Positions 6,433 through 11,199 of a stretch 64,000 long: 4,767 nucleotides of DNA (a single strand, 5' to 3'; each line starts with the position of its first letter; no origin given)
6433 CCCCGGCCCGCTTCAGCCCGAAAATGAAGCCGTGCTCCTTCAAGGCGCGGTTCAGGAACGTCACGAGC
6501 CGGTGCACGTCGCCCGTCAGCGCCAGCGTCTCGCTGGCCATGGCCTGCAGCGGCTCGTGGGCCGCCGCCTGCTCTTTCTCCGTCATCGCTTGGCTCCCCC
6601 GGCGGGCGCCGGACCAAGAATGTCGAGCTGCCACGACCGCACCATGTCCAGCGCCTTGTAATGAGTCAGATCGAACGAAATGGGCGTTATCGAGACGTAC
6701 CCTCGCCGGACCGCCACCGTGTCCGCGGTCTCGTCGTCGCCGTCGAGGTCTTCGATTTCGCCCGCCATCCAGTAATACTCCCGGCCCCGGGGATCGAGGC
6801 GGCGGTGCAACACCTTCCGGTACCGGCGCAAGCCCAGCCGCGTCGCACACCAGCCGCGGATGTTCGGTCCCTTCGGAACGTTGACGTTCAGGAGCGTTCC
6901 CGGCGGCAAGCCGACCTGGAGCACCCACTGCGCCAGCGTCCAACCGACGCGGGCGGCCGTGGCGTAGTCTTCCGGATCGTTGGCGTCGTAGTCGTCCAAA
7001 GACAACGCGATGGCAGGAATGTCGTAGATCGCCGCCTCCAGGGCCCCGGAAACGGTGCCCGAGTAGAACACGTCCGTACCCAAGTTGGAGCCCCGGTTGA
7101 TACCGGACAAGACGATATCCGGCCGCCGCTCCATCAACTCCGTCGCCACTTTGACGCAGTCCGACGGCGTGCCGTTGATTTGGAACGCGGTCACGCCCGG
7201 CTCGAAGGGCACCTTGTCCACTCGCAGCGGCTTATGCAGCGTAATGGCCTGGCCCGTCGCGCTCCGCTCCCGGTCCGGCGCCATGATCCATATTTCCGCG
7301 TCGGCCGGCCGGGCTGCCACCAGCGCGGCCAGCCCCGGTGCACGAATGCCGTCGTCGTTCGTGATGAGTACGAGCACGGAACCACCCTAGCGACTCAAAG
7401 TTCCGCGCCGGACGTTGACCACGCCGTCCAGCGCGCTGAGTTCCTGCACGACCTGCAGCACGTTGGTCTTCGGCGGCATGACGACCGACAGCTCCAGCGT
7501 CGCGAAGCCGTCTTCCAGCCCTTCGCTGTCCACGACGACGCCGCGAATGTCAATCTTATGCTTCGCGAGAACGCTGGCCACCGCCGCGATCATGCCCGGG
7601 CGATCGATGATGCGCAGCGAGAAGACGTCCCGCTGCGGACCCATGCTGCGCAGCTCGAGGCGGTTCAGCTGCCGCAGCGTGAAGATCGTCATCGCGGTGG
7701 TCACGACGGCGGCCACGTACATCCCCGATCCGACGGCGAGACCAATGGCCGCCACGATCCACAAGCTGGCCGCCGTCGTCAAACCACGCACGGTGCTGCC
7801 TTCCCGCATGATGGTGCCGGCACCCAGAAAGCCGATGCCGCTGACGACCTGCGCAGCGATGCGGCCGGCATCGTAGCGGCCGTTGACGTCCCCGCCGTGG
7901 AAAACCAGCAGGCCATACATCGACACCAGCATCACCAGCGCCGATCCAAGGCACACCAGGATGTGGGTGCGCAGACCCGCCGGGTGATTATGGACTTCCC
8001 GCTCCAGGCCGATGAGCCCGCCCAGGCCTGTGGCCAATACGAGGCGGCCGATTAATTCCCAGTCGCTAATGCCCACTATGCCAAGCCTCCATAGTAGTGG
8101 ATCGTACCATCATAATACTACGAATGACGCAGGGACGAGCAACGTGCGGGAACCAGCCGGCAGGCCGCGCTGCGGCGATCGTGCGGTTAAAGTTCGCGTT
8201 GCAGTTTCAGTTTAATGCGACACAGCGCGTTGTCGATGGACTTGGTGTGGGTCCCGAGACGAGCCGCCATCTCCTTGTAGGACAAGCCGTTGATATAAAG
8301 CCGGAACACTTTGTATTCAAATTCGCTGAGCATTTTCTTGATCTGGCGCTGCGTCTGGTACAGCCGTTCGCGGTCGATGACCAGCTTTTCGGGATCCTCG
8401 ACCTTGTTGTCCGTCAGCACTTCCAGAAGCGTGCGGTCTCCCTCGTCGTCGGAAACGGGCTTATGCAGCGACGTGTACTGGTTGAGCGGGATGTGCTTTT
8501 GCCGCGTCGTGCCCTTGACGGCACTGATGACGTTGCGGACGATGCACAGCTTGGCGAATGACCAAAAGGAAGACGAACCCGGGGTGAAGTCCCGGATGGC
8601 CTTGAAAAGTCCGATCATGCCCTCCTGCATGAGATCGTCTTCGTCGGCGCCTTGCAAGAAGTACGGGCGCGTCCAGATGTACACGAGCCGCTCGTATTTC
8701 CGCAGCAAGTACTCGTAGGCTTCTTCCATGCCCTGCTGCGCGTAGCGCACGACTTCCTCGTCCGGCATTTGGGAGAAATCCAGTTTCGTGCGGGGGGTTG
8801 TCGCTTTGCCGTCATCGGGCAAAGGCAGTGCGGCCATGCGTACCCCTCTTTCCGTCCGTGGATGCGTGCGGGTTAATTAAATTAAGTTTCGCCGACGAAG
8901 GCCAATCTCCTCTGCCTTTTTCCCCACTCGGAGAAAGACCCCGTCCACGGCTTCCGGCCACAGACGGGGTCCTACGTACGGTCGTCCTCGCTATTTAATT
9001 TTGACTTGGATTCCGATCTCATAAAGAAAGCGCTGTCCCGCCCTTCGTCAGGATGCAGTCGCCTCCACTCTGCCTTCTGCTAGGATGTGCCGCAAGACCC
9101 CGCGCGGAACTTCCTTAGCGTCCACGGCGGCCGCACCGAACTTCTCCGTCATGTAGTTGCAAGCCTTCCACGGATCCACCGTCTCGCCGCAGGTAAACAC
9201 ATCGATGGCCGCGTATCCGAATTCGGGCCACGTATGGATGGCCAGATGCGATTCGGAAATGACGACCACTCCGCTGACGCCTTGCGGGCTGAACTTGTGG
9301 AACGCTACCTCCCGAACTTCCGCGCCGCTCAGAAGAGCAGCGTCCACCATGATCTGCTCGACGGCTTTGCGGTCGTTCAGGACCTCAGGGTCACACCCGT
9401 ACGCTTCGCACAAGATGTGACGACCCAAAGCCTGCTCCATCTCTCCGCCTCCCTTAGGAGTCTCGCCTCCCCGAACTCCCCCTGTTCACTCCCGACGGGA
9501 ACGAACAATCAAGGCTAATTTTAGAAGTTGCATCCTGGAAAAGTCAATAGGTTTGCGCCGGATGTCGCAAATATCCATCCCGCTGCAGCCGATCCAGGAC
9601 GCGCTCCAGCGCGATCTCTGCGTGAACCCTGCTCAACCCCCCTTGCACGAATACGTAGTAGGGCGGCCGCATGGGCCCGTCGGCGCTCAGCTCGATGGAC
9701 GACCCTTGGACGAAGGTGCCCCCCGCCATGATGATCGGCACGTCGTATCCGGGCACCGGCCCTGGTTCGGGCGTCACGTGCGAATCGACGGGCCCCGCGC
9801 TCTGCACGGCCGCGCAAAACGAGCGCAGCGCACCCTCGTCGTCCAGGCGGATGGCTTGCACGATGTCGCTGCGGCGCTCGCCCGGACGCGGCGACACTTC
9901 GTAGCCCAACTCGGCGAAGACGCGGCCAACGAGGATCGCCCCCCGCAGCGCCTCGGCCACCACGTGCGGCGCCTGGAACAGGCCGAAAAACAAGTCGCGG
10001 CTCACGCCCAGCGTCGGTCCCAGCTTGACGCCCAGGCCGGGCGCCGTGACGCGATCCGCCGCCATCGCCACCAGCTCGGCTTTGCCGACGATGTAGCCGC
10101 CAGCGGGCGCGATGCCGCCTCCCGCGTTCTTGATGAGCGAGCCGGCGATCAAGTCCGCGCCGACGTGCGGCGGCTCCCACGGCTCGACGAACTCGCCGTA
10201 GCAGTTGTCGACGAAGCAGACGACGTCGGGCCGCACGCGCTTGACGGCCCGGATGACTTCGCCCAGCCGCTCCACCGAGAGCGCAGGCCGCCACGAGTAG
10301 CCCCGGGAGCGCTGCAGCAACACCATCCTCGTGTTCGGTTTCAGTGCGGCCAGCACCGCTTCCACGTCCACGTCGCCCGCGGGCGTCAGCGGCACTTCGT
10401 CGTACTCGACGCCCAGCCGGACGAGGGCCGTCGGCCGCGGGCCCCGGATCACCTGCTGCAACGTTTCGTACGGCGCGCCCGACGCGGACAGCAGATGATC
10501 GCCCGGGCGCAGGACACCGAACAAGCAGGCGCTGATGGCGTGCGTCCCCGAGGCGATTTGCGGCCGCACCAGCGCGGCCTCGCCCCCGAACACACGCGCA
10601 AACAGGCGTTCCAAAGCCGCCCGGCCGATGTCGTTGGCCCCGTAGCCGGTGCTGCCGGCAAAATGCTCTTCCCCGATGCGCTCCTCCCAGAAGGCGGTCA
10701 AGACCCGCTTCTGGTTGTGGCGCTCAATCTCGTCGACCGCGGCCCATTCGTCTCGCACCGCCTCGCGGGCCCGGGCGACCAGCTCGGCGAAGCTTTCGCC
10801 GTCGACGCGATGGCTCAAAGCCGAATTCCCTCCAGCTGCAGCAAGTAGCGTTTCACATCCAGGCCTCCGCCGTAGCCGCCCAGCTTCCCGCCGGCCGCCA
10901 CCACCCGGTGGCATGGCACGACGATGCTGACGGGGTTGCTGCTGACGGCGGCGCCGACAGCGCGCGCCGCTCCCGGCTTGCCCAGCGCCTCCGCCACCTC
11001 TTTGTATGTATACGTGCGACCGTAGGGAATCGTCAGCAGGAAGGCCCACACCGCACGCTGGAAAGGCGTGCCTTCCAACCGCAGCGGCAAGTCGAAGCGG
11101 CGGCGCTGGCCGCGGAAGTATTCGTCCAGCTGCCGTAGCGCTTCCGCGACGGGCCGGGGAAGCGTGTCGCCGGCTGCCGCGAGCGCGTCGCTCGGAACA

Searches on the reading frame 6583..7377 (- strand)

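Call 30: search_protein_families(library=pfam, proteins=[window:6583-7377:-], max_evalue=0.00001)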
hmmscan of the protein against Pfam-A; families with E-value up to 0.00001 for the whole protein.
window:6583-7377:- (264 aa): 1 family
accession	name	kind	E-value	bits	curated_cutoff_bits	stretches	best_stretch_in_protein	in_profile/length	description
PF01975.23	SurE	-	7e-60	202.5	22.1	1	3-187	1-188/189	Survival protein SurE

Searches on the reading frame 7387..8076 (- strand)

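Call 30: search_protein_families(library=pfam, proteins=[window:7387-8076:-], max_evalue=0.00001)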
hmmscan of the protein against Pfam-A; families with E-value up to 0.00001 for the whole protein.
window:7387-8076:- (229 aa): 3 families
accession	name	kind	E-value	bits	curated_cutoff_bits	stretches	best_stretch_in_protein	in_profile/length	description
PF02308.21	MgtC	-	6.6e-43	146.3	31.4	1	12-141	1-119/121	MgtC family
PF13291.12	ACT_4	-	1.8e-08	35.4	27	1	154-224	11-80/80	ACT domain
PF01842.31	ACT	-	5.9e-08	32.8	27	1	156-217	7-65/66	ACT domain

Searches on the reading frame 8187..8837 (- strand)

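Call 30: search_protein_families(library=pfam, proteins=[window:8187-8837:-], max_evalue=0.00001)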
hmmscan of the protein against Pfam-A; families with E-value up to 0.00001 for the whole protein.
window:8187-8837:- (216 aa): 2 families
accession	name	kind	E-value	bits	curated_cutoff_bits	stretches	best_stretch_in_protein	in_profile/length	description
PF04542.20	Sigma70_r2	-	8.8e-12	45.1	24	1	44-112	1-70/71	Sigma-70 region 2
PF08281.18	Sigma70_r4_2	-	3e-07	30.4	25.7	1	176-212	17-54/54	Sigma-70, region 4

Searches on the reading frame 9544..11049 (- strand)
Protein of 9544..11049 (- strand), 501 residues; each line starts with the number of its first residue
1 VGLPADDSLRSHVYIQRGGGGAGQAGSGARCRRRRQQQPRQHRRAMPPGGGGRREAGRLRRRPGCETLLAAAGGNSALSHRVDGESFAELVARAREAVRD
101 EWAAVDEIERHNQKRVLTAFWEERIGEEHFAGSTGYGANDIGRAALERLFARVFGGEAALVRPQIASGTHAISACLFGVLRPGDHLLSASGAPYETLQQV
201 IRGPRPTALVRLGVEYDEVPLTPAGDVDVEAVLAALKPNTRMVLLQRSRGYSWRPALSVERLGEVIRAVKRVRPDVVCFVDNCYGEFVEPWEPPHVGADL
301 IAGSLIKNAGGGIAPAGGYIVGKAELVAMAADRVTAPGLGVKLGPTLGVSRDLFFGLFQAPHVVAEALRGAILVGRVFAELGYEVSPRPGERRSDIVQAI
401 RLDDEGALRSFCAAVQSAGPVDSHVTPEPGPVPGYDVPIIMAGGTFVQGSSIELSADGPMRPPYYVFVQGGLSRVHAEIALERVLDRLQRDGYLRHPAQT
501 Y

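Call 30: search_protein_families(library=pfam, proteins=[window:9544-11049:-], max_evalue=0.00001)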
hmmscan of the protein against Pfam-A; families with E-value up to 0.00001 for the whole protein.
window:9544-11049:- (501 aa): 2 families
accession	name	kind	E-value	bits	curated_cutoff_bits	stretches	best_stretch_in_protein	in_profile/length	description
PF06838.17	Met_gamma_lyase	-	1.1e-164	548.2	24.2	1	89-488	3-404/405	Methionine gamma-lyase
PF01053.26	Cys_Met_Meta_PP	-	1.1e-08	34.5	27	1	143-329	54-220/381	Cys/Met metabolism PLP-dependent enzyme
